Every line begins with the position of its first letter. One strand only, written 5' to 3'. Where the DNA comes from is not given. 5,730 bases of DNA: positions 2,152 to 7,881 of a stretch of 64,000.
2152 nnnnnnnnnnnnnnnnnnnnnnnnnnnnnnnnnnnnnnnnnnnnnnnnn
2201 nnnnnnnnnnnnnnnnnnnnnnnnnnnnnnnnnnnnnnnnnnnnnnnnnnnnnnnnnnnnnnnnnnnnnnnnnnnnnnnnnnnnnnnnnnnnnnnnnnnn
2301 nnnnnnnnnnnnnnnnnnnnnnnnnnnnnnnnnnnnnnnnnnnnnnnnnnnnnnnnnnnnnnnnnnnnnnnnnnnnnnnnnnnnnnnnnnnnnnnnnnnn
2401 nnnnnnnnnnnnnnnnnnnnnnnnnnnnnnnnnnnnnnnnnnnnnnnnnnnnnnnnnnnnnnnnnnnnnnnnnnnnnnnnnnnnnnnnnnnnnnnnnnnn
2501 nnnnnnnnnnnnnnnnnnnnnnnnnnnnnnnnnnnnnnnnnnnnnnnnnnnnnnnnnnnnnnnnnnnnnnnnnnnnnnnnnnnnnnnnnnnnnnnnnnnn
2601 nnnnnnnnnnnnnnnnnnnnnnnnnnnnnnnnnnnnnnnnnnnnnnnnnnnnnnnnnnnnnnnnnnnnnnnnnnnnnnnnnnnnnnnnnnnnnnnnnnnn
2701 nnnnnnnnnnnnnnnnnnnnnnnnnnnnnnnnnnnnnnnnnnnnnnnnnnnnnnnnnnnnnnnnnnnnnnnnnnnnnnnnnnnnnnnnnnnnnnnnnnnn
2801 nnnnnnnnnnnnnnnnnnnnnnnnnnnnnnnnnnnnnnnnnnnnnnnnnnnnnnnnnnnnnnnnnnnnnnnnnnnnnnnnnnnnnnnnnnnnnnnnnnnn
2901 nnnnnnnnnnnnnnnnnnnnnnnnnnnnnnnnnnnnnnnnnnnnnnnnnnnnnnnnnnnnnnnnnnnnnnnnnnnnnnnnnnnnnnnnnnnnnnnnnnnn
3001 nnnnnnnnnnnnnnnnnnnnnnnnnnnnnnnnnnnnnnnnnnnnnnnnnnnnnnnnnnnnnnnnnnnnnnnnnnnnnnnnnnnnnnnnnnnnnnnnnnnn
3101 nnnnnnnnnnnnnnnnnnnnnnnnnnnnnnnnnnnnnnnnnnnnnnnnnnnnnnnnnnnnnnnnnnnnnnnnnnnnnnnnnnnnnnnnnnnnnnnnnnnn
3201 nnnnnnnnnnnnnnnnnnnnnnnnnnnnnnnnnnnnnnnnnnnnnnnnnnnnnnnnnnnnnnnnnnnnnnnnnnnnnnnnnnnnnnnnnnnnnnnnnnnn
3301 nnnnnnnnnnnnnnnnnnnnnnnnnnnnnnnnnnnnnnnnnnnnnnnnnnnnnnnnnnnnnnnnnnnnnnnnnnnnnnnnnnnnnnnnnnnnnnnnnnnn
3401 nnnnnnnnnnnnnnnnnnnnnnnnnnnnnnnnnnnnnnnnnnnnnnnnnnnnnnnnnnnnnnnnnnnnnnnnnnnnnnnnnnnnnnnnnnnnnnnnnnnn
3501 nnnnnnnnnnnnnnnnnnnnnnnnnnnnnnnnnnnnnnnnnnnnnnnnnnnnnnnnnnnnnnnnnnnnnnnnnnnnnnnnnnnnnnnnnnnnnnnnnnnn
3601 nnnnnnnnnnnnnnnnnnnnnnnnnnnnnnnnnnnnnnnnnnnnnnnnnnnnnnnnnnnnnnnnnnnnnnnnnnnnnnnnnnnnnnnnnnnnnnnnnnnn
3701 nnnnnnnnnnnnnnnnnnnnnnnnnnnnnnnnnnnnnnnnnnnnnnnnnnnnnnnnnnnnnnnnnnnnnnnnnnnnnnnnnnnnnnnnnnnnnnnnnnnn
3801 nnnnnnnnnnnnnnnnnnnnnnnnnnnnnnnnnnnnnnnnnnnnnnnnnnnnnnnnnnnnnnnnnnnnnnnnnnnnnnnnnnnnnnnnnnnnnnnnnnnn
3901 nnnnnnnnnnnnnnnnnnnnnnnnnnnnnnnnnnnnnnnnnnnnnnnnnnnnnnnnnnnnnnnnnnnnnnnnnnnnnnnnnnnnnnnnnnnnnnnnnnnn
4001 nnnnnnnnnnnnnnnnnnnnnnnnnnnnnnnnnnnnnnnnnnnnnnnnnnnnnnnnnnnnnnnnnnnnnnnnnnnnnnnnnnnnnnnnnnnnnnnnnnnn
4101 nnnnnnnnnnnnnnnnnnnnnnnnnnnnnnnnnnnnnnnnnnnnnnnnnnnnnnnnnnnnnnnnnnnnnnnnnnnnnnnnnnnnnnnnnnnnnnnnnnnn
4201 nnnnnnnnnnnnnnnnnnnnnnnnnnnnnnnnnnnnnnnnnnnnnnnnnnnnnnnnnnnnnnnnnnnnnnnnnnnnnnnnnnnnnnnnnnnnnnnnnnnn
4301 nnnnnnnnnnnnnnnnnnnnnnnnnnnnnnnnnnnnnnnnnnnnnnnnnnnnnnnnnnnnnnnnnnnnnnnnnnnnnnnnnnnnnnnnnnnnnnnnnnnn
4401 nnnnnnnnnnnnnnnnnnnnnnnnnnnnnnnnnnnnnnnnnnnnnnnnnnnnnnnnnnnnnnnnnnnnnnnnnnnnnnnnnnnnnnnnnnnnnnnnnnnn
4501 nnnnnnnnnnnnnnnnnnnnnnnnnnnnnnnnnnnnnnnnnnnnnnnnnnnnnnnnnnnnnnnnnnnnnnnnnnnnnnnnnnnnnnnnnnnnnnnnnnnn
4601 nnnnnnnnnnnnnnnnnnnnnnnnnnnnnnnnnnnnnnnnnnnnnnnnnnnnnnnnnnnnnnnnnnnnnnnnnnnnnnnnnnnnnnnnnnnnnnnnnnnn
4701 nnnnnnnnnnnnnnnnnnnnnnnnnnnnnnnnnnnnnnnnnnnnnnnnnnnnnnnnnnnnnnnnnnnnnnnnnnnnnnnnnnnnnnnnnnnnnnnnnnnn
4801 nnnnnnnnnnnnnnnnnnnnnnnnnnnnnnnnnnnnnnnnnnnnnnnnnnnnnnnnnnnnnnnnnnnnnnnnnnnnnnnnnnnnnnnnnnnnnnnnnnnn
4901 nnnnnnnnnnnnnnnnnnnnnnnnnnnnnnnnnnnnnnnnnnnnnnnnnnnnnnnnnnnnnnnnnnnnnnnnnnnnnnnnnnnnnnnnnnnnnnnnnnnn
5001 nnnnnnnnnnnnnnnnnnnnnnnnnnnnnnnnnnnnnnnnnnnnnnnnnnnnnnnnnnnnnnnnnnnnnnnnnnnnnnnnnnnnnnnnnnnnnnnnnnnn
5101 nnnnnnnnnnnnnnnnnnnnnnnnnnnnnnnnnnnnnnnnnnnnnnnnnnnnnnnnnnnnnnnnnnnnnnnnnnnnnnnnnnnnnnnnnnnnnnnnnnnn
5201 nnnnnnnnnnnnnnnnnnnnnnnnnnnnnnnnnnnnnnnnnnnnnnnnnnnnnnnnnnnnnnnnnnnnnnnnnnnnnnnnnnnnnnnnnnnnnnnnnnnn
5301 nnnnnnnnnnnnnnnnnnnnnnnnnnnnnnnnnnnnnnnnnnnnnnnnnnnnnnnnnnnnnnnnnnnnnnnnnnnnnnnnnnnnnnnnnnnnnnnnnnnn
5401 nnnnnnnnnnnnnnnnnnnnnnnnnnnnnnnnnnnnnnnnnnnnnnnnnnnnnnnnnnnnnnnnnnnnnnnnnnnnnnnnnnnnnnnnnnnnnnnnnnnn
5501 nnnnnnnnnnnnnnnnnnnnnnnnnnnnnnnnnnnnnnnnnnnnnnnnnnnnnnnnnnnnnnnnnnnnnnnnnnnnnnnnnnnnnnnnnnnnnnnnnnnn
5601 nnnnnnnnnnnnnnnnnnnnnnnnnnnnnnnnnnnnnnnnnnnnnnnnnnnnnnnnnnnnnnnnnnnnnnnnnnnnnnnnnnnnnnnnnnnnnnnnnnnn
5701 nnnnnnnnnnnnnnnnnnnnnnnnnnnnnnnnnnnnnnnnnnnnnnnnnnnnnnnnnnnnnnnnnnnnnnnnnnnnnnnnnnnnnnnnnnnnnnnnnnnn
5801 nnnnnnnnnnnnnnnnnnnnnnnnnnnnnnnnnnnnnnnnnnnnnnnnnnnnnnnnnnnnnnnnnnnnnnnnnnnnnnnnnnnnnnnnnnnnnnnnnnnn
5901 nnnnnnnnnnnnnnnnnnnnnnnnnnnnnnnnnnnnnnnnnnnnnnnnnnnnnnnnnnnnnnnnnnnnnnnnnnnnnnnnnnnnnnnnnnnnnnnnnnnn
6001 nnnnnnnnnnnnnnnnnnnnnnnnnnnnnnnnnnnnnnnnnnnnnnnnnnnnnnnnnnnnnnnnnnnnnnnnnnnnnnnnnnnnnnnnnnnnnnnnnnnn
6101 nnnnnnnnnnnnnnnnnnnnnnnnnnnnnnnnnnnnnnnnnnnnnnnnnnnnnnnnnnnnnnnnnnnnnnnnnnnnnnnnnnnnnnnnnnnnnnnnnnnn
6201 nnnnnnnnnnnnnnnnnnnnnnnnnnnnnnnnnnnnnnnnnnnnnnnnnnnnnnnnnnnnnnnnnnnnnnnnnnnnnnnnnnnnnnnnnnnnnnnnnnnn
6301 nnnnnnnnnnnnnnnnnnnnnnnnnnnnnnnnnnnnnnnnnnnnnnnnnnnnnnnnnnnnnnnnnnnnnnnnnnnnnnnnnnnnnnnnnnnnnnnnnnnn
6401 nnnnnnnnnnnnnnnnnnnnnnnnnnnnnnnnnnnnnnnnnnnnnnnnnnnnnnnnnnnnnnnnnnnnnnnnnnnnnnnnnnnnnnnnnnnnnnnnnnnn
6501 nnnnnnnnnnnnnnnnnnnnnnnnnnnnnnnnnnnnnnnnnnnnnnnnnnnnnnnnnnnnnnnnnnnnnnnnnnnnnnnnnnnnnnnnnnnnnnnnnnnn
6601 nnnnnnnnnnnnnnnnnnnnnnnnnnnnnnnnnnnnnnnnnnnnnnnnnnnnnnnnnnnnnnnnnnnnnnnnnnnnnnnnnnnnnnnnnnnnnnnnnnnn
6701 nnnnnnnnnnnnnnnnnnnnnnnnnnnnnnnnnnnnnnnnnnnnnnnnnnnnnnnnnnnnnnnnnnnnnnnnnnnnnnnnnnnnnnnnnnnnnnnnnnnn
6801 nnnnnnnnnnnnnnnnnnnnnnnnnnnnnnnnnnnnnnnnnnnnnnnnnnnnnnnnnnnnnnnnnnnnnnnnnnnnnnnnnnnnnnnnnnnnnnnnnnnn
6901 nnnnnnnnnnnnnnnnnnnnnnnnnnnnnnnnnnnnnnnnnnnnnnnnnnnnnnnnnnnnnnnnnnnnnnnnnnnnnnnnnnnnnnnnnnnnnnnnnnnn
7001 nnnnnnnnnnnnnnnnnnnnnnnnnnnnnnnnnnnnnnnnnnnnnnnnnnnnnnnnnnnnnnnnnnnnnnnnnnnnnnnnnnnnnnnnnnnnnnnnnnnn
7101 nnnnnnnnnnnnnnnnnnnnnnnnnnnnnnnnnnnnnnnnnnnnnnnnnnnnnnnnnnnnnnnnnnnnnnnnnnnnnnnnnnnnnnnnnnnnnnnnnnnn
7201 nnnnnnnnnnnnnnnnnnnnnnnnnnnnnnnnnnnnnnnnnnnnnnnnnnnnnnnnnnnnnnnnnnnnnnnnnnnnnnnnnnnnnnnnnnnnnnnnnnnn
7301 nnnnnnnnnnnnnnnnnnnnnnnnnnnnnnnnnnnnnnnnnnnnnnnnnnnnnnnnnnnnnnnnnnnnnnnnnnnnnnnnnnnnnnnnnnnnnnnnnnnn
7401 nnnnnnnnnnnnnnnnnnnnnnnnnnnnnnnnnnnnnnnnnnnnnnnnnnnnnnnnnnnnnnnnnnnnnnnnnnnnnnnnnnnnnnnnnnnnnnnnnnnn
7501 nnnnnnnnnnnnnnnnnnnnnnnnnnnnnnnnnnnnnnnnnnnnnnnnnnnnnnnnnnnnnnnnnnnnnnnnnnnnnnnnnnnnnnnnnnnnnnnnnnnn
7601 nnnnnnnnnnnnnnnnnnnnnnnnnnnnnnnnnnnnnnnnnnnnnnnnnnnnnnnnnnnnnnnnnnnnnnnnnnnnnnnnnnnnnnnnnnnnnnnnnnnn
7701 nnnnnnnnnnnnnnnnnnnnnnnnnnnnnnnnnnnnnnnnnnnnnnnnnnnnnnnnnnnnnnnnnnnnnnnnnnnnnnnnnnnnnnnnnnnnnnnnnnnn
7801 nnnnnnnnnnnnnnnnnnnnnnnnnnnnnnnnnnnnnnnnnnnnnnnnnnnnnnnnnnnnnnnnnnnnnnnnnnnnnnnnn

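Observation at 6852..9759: Complete agr-type peptide quorum-sensing locus with an unannotated AgrD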

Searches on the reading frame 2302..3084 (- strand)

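Call 44: search_protein_families(library=pfam, proteins=[window:2302-3084:-], max_evalue=0.00001)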
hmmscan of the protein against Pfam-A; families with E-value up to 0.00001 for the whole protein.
window:2302-3084:- (260 aa): 1 family
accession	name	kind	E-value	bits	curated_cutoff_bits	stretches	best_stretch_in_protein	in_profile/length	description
PF18928.5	DUF5677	-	2.5e-15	57.4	27.1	1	58-203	2-162/166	Family of unknown function (DUF5677)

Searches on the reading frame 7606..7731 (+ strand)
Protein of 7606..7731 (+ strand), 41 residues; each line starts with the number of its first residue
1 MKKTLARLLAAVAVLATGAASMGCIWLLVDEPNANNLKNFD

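Call 3: search_protein_families(library=pfam, proteins=[window:7606-7731:+], max_evalue=1)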
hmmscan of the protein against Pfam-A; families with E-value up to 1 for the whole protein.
window:7606-7731:+ (41 aa): 1 family
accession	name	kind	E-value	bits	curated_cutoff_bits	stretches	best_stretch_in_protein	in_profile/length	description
PF15141.11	UQCC3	-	0.14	12.6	33.6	1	4-38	3-36/87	Ubiquinol-cytochrome-c reductase complex assembly factor 3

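Call 4: search_protein_families(library=ncbifam, proteins=[window:7606-7731:+], max_evalue=1)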
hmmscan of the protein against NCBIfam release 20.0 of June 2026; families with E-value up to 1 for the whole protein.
window:7606-7731:+ (41 aa): 0 families

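Call 51: find_homologous_proteins(query=A3, max_evalue=0.01)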
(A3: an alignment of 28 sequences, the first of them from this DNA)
Query A3 (28 sequences) (41 aa, profile of the alignment): 496 proteins with E <= 0.01 among 1043 candidates; the best 120 are listed.
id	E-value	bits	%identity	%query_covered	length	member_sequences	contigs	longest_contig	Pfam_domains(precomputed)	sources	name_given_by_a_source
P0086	8.9e-19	85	61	100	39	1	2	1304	-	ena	-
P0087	1.2e-18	84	63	100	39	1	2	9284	-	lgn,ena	-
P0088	2.3e-18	84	63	100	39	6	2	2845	-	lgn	-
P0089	5.2e-18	82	61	100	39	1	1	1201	-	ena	-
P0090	6.4e-18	82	63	100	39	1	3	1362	-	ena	-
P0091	7.4e-18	82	63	100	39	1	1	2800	-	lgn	-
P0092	7.8e-18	82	61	100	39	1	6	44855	-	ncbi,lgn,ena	-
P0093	8.1e-18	82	61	100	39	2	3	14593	-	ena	-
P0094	1.0e-17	82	61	100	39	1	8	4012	-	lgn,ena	-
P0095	1.2e-17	81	63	100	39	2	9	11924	-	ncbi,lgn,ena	-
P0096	1.3e-17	81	59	100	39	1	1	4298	-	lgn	-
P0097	1.5e-17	81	81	90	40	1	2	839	-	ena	-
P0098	1.5e-17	81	83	100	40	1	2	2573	-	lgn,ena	-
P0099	1.6e-17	81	80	100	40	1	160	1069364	-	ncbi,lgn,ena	-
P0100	1.7e-17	81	66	100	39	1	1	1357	-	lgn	-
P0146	1.1e-16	78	51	100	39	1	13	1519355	-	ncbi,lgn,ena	-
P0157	1.6e-16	78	65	90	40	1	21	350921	-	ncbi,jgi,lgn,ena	-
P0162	1.9e-16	77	63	100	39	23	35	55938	-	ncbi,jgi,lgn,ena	-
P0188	3.6e-16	77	54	95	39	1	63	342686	-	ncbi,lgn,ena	-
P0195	4.4e-16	76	98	100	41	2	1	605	-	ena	-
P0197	4.8e-16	76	85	100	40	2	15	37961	-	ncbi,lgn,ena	-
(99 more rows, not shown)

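Call 52: search_protein_families(library=ncbifam, alignment_id=A3, max_evalue=10)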
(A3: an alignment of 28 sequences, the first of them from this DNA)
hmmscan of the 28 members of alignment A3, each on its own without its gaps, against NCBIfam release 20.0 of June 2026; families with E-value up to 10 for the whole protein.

A. member 1, seq(41 aa): 0 families

B. families by the number of members that match (of 28 scanned): 12 families
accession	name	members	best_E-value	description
TIGR04223.1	quorum_AgrD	16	6.3e-06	AgrD family cyclic lactone autoinducer peptide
NF038029.1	LP_plasma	6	0.041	lipoprotein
TIGR04361.1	TrbK_Ti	3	0.15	entry exclusion protein TrbK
NF033801.3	NprX_fam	2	0.13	NprX family peptide pheromone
NF001541.2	PRK00369.1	2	0.19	dihydroorotase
NF000467.1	FosG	1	0.12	FosG family fosfomycin resistance glutathione transferase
NF053619.1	BT1927_fam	1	0.14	BT1927 family outer membrane S-layer protein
TIGR04547.1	Mollicu_LP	1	0.14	MOLPALP family lipoprotein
NF003987.0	PRK05471.1-6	1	0.18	CDP-diacylglycerol diphosphatase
NF050142.1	PG1828_fam_lipo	1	0.2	PG1828 family lipoprotein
NF052636.1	Rick_Adr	1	0.24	adhesin Adr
NF047847.2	SS_mature_LptM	1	1.2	LPS translocon maturation chaperone LptM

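Call 53: list_cluster_members(proteins=[P0099, P0146, P0157, P0188, P0195, P0197, P0162])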
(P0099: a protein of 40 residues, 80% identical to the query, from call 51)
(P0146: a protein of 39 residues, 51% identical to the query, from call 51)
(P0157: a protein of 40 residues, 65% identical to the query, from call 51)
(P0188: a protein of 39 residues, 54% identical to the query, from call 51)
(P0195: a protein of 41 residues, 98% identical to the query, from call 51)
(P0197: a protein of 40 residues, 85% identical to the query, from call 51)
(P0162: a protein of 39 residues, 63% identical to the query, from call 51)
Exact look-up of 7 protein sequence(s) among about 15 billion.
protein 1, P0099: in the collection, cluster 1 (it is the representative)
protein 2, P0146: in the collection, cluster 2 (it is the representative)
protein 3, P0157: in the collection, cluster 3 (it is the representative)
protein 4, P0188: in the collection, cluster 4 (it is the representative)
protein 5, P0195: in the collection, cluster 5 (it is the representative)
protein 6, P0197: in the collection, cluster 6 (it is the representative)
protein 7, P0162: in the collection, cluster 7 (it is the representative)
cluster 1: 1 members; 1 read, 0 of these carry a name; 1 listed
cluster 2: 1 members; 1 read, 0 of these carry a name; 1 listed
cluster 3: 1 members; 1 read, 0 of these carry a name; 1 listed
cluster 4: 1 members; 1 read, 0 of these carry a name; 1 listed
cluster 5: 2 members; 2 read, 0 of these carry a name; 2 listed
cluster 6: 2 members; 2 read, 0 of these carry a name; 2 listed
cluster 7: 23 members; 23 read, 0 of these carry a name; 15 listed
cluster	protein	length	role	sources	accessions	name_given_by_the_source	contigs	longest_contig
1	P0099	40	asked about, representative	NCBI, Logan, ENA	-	-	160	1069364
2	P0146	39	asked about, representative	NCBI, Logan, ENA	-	-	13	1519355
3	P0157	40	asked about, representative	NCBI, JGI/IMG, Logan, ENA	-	-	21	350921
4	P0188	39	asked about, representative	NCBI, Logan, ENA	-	-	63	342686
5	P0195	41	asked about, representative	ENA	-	-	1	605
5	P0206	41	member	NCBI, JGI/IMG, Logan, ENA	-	-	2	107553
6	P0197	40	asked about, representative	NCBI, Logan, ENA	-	-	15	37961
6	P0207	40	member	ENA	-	-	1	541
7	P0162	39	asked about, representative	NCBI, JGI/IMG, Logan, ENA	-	-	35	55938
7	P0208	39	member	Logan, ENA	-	-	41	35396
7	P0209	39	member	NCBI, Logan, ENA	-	-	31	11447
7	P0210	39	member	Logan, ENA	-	-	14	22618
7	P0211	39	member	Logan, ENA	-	-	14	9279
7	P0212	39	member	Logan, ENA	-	-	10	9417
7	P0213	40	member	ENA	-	-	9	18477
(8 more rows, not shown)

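Call 55: find_encoding_contigs(protein=P0206, flank=3000, max_places=3)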
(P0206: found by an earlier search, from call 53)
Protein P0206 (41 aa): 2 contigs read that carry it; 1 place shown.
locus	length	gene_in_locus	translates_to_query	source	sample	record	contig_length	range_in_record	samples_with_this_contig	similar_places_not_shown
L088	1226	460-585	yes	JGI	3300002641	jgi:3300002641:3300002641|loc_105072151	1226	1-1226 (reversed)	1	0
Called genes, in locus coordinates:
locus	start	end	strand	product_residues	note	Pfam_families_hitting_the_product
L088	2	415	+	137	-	?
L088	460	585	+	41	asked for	-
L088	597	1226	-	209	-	?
